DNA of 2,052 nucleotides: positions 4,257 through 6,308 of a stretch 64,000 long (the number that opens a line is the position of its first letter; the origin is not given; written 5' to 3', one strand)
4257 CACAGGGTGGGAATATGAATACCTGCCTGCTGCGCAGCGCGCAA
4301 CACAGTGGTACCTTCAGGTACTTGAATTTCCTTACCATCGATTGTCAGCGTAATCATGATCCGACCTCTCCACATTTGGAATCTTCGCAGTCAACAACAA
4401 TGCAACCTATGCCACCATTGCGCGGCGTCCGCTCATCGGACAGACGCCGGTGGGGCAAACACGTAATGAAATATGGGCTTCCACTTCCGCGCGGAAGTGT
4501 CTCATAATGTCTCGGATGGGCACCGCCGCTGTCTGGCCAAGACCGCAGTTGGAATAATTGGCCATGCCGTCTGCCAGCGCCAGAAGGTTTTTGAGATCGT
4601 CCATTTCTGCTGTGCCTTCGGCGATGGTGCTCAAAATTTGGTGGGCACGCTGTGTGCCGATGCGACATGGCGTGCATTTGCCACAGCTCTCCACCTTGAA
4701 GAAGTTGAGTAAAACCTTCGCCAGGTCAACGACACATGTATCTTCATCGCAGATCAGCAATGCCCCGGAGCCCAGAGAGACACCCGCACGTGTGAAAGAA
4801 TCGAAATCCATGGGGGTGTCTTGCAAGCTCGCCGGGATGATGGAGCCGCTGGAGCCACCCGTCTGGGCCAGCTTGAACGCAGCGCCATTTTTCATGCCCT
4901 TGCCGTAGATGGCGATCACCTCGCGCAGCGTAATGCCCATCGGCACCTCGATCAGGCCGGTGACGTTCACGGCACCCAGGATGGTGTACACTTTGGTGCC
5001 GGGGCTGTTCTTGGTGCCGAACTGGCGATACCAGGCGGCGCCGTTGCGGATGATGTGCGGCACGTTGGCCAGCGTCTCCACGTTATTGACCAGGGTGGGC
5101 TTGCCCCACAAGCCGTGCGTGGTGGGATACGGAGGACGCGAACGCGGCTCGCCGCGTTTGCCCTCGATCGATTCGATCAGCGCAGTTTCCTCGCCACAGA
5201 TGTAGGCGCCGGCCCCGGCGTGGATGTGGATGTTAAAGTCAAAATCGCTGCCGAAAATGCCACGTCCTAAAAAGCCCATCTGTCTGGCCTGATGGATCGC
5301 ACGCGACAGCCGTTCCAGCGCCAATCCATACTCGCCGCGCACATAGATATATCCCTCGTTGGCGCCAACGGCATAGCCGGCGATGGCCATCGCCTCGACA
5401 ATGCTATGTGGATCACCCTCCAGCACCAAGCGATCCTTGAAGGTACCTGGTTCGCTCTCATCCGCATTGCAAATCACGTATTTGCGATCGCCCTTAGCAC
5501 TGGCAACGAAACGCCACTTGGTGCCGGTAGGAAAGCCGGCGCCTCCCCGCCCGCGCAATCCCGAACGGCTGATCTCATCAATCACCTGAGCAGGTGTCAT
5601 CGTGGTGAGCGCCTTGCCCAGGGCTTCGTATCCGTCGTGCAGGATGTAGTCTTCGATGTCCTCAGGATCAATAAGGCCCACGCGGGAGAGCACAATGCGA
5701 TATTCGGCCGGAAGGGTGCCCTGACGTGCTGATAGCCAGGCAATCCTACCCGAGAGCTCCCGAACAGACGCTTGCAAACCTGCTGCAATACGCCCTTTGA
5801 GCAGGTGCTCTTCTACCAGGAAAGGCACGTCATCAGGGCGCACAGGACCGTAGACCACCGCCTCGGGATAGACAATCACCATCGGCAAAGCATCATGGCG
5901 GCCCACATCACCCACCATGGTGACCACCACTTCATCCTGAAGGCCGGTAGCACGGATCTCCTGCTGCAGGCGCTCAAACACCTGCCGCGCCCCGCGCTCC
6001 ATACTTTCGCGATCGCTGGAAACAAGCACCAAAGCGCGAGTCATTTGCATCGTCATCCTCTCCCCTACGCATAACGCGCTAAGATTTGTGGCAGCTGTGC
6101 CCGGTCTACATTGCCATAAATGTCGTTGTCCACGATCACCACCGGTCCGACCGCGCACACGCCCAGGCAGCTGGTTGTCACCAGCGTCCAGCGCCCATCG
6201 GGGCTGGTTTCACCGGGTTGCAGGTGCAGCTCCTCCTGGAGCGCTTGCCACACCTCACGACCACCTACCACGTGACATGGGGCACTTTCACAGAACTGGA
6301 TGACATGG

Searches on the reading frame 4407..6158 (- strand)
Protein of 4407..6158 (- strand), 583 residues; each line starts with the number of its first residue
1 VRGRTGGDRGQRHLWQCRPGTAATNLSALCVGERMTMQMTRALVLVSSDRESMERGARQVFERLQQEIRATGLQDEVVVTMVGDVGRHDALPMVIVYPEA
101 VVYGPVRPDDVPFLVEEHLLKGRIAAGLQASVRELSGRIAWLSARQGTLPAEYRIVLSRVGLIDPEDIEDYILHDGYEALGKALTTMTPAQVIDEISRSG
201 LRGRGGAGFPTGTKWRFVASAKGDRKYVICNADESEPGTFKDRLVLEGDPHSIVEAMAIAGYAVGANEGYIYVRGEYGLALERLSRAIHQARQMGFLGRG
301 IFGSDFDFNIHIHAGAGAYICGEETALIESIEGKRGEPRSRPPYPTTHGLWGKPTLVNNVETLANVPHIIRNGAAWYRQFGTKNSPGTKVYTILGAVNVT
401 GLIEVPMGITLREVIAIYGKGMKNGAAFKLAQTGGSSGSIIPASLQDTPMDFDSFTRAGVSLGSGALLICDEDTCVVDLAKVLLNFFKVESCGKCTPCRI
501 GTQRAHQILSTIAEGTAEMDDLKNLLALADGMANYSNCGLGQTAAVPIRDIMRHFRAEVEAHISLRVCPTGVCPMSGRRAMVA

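Call 5: search_protein_families(library=pfam, proteins=[window:4407-6158:-], max_evalue=0.001)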
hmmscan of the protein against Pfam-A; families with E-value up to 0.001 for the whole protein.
window:4407-6158:- (583 aa): 3 families
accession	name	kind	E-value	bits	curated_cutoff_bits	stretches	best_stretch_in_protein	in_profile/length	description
PF01512.22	Complex1_51K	-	3.4e-51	173.5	31.2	1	196-368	1-150/150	Nuo51 FMN-binding domain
PF10589.14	NADH_4Fe-4S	-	9.3e-29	99.6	23.5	1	478-562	1-85/85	NADH-ubiquinone oxidoreductase-F iron-sulfur binding region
PF10531.15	SLBB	-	3.3e-05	24.1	27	1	390-437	1-51/55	SLBB domain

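Call 8: search_protein_families(library=ncbifam, proteins=[window:4407-6158:-], max_evalue=0.00001)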
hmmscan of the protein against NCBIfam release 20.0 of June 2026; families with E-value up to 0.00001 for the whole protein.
window:4407-6158:- (583 aa): 8 families
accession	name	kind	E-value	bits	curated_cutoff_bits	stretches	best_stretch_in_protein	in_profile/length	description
TIGR01959.1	nuoF_fam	equivalog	2.5e-159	530.1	558.65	1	165-563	11-410/410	NADH-quinone oxidoreductase subunit NuoF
NF010120.0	PRK13596.1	equivalog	5.2e-127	424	389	1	182-564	33-418/433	NADH-quinone oxidoreductase subunit NuoF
NF008436.0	PRK11278.1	equivalog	1.8e-120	402.9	749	1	167-566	26-429/448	NADH-quinone oxidoreductase subunit NuoF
TIGR04481.1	PR_assoc_PrdC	equivalog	1.2e-13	50.7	490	1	189-419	73-269/425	proline reductase-associated electron transfer protein PrdC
TIGR01945.1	rnfC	subfamily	5.2e-10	38.4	245.95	1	182-291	114-221/435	RnfABCDGE type electron transport complex subunit C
NF041612.1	fdxn_Clost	equivalog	8.9e-10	39.1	150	1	56-128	28-100/102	2Fe-2S ferredoxin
NF041613.1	fdxn_Azotob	equivalog_domain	2.7e-09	37.3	195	1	54-126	26-98/107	2Fe-2S ferredoxin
NF003454.1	PRK05035.1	equivalog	3.4e-09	35.7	345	1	183-294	117-222/556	electron transport complex subunit RsxC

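Call 28: search_solved_structures(query=window:4407-6158:-, max_evalue=1e-60, show_alignments=1)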
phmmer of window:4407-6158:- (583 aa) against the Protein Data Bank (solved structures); distinct sequences matched with E-value up to 1e-60: 61 (the best 60 are shown).
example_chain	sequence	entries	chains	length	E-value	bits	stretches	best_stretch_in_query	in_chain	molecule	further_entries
7t2r_B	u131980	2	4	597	2.1e-182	610.9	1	39-575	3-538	NiFe hydrogenase subunit B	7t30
7q4v_B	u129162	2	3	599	1.4e-175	588.4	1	41-574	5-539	Iron hydrogenase HydB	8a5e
9n5u_B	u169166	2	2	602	1.6e-161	542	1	52-574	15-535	NfnB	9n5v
9bov_B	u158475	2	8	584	4.1e-158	530.7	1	53-574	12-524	NADH dehydrogenase (Quinone)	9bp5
7q4w_B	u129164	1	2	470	2.1e-156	525.1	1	168-574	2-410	Iron hydrogenase HydB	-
8oh5_B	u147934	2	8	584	3.9e-154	517.6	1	54-573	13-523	NAD-reducing hydrogenase subunit HoxF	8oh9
8a6t_B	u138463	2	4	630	7.6e-152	510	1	75-574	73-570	Electron bifurcating hydrogenase subunit HydB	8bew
7p5h_B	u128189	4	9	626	1.6e-149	502.4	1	74-574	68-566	Fe-hydrogenase, subunit beta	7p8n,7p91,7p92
9mqx_B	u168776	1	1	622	1.3e-143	482.8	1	52-574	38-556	NADH:ubiquinone oxidoreductase, NADH-binding (51 kD) subunit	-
2fug_1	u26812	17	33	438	7.2e-121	407.7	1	151-558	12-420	NADH-quinone oxidoreductase chain 1 | NADH-QUINONE OXIDOREDUCTASE SUBUNIT 1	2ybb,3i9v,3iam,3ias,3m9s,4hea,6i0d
6vw7_B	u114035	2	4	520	3.4e-117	395.6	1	42-556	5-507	NAD-dependent formate dehydrogenase beta subunit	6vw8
8e9g_F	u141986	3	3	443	8.7e-115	387.6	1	164-564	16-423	NADH-quinone oxidoreductase subunit F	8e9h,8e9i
6hl2_B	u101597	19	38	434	5.6e-112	378.4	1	164-562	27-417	NADH-quinone oxidoreductase subunit F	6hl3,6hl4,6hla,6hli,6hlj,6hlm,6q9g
7q5y_C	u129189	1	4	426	6.1e-112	378.3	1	164-561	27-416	NADH-quinone oxidoreductase subunit F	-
6q9c_B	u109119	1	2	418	7.2e-112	378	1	164-560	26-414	NADH-quinone oxidoreductase subunit F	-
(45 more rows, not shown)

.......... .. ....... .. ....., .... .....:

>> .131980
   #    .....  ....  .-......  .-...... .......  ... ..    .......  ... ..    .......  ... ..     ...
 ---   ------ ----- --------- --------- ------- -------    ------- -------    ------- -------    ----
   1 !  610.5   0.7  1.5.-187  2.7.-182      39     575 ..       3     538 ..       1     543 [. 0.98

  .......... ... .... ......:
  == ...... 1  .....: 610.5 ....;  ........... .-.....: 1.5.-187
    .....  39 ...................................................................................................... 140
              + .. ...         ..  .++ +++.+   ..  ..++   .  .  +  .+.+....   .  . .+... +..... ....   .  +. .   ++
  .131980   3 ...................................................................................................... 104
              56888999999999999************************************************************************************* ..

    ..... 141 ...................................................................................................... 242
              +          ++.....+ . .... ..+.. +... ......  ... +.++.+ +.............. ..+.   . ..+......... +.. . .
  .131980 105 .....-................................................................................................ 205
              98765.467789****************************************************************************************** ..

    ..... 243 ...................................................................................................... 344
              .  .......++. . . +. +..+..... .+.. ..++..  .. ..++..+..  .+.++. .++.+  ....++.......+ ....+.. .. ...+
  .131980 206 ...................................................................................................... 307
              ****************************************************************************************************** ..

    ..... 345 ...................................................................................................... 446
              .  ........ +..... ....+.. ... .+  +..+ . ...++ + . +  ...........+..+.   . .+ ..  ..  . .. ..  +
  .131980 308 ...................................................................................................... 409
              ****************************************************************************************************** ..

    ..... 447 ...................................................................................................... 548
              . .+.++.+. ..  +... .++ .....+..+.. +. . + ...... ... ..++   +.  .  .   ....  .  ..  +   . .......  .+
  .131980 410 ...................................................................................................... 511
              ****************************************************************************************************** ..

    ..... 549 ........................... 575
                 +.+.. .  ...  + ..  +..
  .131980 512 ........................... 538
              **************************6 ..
